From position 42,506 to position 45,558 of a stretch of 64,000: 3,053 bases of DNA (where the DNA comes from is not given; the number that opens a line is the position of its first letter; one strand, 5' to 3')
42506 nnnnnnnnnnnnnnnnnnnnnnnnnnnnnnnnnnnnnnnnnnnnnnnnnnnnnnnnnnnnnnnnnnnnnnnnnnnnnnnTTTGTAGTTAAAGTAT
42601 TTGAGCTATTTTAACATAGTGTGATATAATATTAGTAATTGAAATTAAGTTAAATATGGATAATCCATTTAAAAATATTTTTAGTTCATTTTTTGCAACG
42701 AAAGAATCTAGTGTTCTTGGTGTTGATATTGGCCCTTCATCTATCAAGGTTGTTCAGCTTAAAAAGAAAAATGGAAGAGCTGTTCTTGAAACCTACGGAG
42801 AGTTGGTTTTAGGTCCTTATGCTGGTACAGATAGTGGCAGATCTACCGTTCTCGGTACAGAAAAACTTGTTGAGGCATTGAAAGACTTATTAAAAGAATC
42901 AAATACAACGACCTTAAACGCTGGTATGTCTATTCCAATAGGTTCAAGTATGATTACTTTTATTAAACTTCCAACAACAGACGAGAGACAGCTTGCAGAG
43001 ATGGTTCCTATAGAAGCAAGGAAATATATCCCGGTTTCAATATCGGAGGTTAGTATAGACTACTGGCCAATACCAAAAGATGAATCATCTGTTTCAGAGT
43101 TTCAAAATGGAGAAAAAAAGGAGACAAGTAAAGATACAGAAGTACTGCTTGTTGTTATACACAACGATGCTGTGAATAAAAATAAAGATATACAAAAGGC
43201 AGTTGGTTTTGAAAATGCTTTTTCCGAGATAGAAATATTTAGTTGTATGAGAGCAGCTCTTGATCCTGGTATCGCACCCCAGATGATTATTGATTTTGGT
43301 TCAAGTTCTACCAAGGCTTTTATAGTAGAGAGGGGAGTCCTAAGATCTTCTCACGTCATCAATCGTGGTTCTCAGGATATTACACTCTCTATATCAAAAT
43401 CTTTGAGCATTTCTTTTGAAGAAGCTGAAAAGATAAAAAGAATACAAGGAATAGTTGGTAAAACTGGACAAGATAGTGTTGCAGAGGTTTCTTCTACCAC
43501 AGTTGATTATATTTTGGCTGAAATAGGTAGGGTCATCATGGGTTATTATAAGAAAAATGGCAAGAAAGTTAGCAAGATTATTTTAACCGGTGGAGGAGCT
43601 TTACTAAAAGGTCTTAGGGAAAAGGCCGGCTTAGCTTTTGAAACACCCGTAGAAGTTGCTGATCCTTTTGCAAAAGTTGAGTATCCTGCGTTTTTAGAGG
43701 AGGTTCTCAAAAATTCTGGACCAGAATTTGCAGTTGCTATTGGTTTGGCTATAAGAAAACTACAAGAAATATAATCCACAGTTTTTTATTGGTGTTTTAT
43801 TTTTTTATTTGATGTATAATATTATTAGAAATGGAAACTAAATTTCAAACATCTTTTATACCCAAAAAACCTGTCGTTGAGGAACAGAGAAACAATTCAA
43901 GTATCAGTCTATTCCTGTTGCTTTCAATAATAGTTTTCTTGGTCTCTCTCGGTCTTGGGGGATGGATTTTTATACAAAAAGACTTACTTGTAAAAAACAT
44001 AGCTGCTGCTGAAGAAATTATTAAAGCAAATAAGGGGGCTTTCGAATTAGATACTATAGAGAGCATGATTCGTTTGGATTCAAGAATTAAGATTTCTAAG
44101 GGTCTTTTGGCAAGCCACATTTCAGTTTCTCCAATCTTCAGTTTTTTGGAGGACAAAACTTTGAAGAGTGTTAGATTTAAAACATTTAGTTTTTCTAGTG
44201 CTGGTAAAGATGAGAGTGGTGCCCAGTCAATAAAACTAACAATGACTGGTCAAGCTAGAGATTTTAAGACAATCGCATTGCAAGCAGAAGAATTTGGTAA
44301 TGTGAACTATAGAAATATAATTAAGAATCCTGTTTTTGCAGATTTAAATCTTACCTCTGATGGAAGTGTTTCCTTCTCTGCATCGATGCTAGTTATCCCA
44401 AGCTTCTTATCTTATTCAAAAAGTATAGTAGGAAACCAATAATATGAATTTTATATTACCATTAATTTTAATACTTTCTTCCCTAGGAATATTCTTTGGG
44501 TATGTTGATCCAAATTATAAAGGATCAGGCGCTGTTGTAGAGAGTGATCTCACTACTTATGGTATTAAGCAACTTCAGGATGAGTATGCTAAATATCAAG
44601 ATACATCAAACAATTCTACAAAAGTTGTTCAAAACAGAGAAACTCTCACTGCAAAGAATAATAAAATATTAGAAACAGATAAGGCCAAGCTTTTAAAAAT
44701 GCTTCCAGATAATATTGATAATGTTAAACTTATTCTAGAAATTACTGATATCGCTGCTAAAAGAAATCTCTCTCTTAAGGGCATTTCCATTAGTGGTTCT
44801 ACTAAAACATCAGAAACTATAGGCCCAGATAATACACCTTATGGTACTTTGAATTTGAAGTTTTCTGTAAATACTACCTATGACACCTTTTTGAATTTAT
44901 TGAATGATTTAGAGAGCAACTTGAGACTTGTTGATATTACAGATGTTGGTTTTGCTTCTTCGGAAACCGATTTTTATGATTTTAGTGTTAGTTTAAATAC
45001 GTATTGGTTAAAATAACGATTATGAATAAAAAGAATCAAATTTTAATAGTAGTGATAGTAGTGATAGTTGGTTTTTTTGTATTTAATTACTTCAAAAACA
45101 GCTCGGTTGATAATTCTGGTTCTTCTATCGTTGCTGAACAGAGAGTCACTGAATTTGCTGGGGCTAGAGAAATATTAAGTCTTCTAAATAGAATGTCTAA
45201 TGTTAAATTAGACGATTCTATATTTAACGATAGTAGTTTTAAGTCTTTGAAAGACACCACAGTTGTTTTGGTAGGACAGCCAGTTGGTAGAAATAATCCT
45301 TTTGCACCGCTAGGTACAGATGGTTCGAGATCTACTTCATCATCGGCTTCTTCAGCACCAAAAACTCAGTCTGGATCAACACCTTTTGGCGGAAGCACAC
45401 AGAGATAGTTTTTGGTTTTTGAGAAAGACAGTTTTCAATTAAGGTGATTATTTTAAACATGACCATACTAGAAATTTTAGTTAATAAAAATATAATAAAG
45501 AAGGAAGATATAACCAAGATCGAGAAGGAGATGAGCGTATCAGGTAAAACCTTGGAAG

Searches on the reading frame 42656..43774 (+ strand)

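Call 8: search_protein_families(library=ncbifam, proteins=[window:42656-43774:+], max_evalue=0.1)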
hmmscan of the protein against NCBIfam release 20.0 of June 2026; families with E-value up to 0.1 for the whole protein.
window:42656-43774:+ (372 aa): 11 families
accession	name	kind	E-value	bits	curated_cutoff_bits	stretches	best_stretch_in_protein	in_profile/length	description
TIGR01175.1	pilM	subfamily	9.9e-50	169.5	133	1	16-368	1-347/348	type IV pilus assembly protein PilM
NF045709.1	Amuc_1101_fam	equivalog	1.1e-31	110.4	650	1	18-370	5-351/608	Amuc_1101 family PilM-like pilus complex protein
TIGR01174.1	ftsA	equivalog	1.6e-15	57.1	175.85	1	210-364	199-368/371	cell division protein FtsA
NF011660.0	PRK15080.1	equivalog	1e-06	28.2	182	1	206-323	140-246/277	ethanolamine utilization protein EutJ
TIGR02529.1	EutJ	subfamily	0.00012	21.7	152.1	1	206-322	107-212/239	ethanolamine utilization protein EutJ family protein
NF007009.0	PRK09472.1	equivalog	0.00064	18.9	409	0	163-266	158-263/420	cell division protein FtsA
NF010540.1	PRK13929.1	exception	0.0046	16.1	515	1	307-336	281-310/334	rod-share determining protein MreBH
TIGR03739.1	PRTRC_D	hypoth_equivalog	0.0097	14.9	214.8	1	208-317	168-286/320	PRTRC system protein D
NF005512.0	PRK07121.1-5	subfamily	0.014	13.9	812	1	178-228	74-124/489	FAD-binding protein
NF010539.0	PRK13927.1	subfamily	0.021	13.8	293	0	308-336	284-312/339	rod shape-determining protein MreB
TIGR00904.1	mreB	subfamily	0.03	13.4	365.75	0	307-336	283-312/334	MreB/Mrl family cell shape determining protein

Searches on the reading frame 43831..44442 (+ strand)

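Call 8: search_protein_families(library=ncbifam, proteins=[window:43831-44442:+], max_evalue=0.1)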
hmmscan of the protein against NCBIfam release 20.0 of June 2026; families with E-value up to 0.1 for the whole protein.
window:43831-44442:+ (203 aa): 1 family
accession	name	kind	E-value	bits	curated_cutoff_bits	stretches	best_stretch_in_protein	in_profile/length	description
NF011167.0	PRK14569.1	equivalog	0.023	14.1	410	1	78-160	93-170/296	D-alanyl-alanine synthetase A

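Call 19: search_protein_families(library=pfam, proteins=[window:43831-44442:+], max_evalue=0.01)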
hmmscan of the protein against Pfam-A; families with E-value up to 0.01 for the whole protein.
window:43831-44442:+ (203 aa): 0 families

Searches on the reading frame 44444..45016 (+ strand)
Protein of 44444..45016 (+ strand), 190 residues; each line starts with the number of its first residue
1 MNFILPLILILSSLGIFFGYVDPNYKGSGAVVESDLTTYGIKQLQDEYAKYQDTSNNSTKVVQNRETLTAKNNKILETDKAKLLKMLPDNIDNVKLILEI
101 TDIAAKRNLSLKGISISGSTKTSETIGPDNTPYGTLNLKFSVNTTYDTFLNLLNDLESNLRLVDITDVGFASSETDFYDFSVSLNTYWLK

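Call 8: search_protein_families(library=ncbifam, proteins=[window:44444-45016:+], max_evalue=0.1)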
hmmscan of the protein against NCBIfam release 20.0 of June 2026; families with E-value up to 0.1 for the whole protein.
window:44444-45016:+ (190 aa): 3 families
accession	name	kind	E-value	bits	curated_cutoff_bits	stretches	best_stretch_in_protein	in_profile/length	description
NF005267.0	PRK06770.1-3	subfamily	0.0075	16.3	168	1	8-102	11-99/170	hypothetical protein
NF040576.1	T2SS_GspM_XpsM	equivalog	0.013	15.1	60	1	41-159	27-139/180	type II secretion system protein GspM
TIGR01653.1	lactococcin_972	subfamily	0.019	15.2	32.1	1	37-90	38-89/97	lactococcin 972 family bacteriocin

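Call 19: search_protein_families(library=pfam, proteins=[window:44444-45016:+], max_evalue=0.01)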
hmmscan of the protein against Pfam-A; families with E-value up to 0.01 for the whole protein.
window:44444-45016:+ (190 aa): 1 family
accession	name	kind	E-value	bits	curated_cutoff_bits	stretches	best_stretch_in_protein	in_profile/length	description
PF04350.18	PilO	-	4.4e-07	30.6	22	1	41-188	1-142/145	Pilus assembly protein, PilO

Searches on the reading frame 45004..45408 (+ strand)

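Call 8: search_protein_families(library=ncbifam, proteins=[window:45004-45408:+], max_evalue=0.1)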
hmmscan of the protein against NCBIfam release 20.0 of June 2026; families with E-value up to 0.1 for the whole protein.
window:45004-45408:+ (134 aa): 5 families
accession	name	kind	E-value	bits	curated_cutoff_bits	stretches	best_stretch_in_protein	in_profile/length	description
NF047981.1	RC1041_fam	subfamily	0.00016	21.3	90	1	9-30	20-41/57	RC1041 family protein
NF033378.1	MECD_PBP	exception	0.011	14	1450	1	8-59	3-53/678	PBP2a family beta-lactam-resistant peptidoglycan transpeptidase MecD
NF047523.1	LIC_20245_fam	equivalog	0.016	15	190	1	13-83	7-63/222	LIC_20245 family lipoprotein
NF045939.1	MHJ_0274_fam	hypoth_equivalog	0.026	14.2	80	1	13-33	6-26/165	MHJ_0274 family protein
NF008589.1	PRK11556.1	equivalog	0.091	11.6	391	0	9-56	4-51/392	MdtA/MuxA family multidrug efflux RND transporter periplasmic adaptor subunit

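Call 19: search_protein_families(library=pfam, proteins=[window:45004-45408:+], max_evalue=0.01)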
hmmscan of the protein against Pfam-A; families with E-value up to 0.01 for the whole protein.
window:45004-45408:+ (134 aa): 0 families
